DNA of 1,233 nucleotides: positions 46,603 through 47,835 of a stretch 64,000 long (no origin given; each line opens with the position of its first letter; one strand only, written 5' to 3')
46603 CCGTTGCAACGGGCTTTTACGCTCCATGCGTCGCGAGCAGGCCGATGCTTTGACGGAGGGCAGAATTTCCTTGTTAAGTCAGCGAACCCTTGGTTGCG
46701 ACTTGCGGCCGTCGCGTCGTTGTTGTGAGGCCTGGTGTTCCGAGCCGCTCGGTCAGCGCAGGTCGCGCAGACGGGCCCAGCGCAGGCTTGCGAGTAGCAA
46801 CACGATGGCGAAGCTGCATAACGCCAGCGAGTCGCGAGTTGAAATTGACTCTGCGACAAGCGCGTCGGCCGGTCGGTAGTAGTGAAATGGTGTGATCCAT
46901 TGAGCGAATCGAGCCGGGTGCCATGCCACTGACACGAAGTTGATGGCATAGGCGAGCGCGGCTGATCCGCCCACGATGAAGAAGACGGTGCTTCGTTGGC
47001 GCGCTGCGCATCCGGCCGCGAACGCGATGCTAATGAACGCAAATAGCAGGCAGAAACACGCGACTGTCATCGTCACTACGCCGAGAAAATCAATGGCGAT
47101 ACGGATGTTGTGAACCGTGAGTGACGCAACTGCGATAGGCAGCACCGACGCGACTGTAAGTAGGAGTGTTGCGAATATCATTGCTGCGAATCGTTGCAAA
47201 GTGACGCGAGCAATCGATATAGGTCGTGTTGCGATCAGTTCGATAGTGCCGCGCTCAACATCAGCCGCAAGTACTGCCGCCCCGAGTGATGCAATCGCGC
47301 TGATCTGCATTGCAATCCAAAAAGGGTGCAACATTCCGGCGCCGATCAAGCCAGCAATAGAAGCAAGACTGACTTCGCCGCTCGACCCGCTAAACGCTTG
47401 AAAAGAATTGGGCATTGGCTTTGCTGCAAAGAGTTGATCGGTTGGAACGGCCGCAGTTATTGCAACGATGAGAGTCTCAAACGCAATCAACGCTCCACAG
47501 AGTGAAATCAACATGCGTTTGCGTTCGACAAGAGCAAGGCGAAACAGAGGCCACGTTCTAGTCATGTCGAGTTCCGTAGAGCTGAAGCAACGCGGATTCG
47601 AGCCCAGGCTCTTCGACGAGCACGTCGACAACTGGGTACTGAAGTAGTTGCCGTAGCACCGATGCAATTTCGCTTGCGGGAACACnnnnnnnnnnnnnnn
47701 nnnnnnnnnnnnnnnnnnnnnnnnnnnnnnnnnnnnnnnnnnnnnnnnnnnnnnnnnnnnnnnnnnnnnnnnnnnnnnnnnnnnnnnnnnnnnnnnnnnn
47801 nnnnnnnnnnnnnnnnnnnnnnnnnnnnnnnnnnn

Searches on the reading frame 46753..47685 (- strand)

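Call 54: search_protein_families(library=pfam, proteins=[window:46753-47685:-], max_evalue=0.00001)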
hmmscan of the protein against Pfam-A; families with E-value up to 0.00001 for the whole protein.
window:46753-47685:- (310 aa): 0 families

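Call 61: search_protein_families(library=pfam, proteins=[window:46753-47685:-], max_evalue=0.01)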
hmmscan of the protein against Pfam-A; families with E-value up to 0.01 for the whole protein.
window:46753-47685:- (310 aa): 1 family
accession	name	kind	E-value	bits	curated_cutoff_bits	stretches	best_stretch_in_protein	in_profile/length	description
PF12679.13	ABC2_membrane_2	-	9.1e-05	22.3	27.2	1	117-279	81-244/283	ABC-2 family transporter protein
